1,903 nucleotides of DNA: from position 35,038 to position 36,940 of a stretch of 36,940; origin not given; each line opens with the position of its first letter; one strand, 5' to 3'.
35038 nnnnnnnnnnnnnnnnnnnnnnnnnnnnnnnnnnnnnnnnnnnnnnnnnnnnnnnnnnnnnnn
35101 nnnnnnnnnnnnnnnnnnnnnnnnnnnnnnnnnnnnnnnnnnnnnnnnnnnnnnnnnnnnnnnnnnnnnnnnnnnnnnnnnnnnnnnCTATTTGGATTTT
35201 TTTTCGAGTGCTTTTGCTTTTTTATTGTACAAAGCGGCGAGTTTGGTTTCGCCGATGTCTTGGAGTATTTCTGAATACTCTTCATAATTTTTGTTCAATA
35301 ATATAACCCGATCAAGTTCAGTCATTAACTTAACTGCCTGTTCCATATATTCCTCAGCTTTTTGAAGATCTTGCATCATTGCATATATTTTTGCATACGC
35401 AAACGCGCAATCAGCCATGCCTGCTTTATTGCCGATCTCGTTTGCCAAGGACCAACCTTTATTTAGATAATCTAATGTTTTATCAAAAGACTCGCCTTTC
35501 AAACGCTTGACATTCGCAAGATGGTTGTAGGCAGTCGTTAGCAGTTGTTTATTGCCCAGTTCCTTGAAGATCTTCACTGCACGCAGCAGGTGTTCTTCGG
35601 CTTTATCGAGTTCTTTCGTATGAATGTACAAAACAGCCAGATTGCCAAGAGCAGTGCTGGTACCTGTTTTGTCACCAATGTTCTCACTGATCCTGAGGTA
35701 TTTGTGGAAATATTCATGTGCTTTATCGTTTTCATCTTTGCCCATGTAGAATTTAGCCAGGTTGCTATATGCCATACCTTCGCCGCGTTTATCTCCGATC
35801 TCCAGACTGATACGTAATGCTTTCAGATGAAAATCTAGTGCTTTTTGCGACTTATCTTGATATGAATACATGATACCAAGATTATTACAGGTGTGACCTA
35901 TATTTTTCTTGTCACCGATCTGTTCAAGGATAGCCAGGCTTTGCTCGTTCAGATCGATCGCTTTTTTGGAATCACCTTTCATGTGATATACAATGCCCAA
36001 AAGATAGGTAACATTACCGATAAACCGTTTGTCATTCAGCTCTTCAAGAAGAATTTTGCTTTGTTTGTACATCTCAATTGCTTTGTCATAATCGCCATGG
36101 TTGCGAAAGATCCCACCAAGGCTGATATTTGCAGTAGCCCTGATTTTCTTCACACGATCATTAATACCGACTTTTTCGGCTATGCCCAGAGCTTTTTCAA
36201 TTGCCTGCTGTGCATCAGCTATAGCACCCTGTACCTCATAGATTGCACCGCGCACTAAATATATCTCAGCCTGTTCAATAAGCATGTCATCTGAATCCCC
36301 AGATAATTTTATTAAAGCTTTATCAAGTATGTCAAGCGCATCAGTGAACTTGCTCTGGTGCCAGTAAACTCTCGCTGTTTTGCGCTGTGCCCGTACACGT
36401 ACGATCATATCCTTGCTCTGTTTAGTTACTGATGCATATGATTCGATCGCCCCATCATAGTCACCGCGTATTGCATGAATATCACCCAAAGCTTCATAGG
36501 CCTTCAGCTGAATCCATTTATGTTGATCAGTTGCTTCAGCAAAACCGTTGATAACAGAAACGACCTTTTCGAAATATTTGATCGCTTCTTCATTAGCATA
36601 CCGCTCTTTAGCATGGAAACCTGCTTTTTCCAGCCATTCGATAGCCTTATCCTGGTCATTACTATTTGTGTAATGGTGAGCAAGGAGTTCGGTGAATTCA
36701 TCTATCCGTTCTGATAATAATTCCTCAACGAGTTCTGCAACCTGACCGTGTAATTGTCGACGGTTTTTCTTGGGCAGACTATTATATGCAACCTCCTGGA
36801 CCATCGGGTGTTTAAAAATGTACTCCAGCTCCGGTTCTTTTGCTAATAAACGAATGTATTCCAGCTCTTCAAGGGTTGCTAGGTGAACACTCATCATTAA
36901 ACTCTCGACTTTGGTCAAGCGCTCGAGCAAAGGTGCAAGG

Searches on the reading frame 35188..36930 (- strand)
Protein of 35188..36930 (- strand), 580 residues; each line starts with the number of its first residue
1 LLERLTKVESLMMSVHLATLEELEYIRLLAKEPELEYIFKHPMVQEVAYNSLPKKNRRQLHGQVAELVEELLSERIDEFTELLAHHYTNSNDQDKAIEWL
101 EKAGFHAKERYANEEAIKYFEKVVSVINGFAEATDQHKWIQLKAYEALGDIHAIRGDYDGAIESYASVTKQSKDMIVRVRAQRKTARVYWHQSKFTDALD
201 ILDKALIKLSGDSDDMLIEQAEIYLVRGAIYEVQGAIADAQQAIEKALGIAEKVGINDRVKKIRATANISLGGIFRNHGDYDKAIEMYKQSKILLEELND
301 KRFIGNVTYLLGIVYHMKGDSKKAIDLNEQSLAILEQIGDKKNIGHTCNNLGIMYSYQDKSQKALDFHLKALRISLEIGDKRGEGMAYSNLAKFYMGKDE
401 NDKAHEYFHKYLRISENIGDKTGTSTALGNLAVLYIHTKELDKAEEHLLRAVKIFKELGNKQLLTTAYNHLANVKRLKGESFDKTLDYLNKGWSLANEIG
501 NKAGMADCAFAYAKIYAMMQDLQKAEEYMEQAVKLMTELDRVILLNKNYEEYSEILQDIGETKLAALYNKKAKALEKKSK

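Call 101: search_protein_families(library=pfam, proteins=[window:35188-36930:-], max_evalue=0.0001)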
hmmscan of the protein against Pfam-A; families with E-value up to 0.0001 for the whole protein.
window:35188-36930:- (580 aa): 18 families
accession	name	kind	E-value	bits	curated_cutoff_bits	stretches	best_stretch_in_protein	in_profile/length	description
PF13424.12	TPR_12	-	2.4e-50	169.1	30.1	5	265-337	3-77/77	Tetratricopeptide repeat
PF07719.23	TPR_2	-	3.4e-32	108.3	27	0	506-536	1-31/34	Tetratricopeptide repeat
PF00515.34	TPR_1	-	1.6e-28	97.7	27.8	0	427-454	3-30/34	Tetratricopeptide repeat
PF13176.12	TPR_7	-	2.4e-25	86.9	27.9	0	270-292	4-26/36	Tetratricopeptide repeat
PF13374.12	TPR_10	-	1.8e-22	79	27.5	0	424-457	1-34/42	Tetratricopeptide repeat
PF17874.7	TPR_MalT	-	2.5e-21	76.8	45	2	306-480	2-176/336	MalT-like TPR region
PF13181.12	TPR_8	-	2.3e-19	68.3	25.7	0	427-454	3-30/34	Tetratricopeptide repeat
PF13428.12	TPR_14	-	1.1e-17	63.2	23.5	0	509-535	4-30/44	Tetratricopeptide repeat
PF13432.12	TPR_16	-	6.3e-15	55.7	32.7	0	148-211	3-63/65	Tetratricopeptide repeat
PF14559.12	TPR_19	-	5e-14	52.8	25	0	155-208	4-54/68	Tetratricopeptide repeat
PF24885.1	TPR_NPHP3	-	2.2e-11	44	100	0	388-462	144-220/239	Nephrocystin-3 TPR domain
PF10602.15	RPN7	-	8.3e-07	29.3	29.6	0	56-103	15-62/174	26S proteasome subunit RPN7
PF25068.1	ARM_TT21_4th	-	1.9e-06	28.6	30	0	157-290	14-151/153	Tetratricopeptide repeat protein 21 forth ARM domain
PF14938.12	SNAP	-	2.4e-06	27.7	25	0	353-483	43-172/282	Soluble NSF attachment protein, SNAP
PF13431.12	TPR_17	-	4e-06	27.1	24.4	0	427-446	15-34/34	Tetratricopeptide repeat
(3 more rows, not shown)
